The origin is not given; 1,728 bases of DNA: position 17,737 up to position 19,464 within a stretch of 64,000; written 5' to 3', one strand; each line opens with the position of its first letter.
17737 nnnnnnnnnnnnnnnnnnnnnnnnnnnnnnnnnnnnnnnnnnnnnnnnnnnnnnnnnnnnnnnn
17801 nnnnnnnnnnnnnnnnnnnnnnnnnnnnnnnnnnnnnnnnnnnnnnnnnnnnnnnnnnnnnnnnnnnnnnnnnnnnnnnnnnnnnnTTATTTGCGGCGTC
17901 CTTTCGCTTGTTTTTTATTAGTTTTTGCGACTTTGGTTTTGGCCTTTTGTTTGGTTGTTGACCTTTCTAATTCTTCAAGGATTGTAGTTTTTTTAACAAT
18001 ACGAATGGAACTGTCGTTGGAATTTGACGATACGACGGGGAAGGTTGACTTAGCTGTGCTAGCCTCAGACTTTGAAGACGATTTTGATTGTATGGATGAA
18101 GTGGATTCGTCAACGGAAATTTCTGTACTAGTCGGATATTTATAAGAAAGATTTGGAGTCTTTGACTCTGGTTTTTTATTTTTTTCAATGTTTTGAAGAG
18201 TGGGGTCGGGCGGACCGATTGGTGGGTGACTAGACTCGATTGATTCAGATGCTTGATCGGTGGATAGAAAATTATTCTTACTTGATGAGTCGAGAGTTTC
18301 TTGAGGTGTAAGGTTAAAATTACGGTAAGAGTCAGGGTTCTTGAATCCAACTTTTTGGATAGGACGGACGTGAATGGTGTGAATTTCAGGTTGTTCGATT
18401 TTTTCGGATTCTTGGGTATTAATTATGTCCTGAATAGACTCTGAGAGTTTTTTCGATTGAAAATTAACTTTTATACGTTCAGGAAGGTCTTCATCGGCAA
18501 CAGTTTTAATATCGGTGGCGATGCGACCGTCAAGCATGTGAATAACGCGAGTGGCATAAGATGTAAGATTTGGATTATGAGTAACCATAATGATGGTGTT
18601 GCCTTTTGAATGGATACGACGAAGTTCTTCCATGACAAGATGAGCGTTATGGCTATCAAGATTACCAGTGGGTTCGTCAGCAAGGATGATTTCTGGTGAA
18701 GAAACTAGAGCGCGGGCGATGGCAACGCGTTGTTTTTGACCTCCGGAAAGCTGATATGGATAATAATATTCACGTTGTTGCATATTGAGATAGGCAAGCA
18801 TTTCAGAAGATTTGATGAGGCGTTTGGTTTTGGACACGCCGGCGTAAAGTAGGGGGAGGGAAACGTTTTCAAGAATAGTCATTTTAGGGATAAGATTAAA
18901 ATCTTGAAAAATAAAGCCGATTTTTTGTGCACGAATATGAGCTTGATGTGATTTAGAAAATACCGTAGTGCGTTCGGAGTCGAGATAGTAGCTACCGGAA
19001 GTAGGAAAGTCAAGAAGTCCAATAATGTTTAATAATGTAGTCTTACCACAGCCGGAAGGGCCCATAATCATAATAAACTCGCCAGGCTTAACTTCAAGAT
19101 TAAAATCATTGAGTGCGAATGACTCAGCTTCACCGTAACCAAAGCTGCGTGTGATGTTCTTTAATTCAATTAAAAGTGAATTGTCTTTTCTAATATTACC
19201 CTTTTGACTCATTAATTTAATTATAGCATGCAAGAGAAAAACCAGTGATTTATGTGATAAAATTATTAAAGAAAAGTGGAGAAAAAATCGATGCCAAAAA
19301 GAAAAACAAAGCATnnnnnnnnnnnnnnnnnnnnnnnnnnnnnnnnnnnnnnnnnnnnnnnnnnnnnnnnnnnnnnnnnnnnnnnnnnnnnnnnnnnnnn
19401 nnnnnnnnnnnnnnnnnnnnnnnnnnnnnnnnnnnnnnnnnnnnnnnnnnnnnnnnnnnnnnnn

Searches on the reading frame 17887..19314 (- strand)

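Call 86: search_protein_families(library=padloc, proteins=[window:17887-19314:-], max_evalue=1e-8)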
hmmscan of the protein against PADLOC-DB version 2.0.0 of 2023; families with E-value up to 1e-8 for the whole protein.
window:17887-19314:- (475 aa): 2 families
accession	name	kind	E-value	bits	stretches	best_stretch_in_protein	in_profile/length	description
PDLC04135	mad3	-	1.8e-31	108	1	175-292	250-367/374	mads_3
PDLC04140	mad8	-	4.6e-12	44.1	1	67-306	16-276/314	mads_8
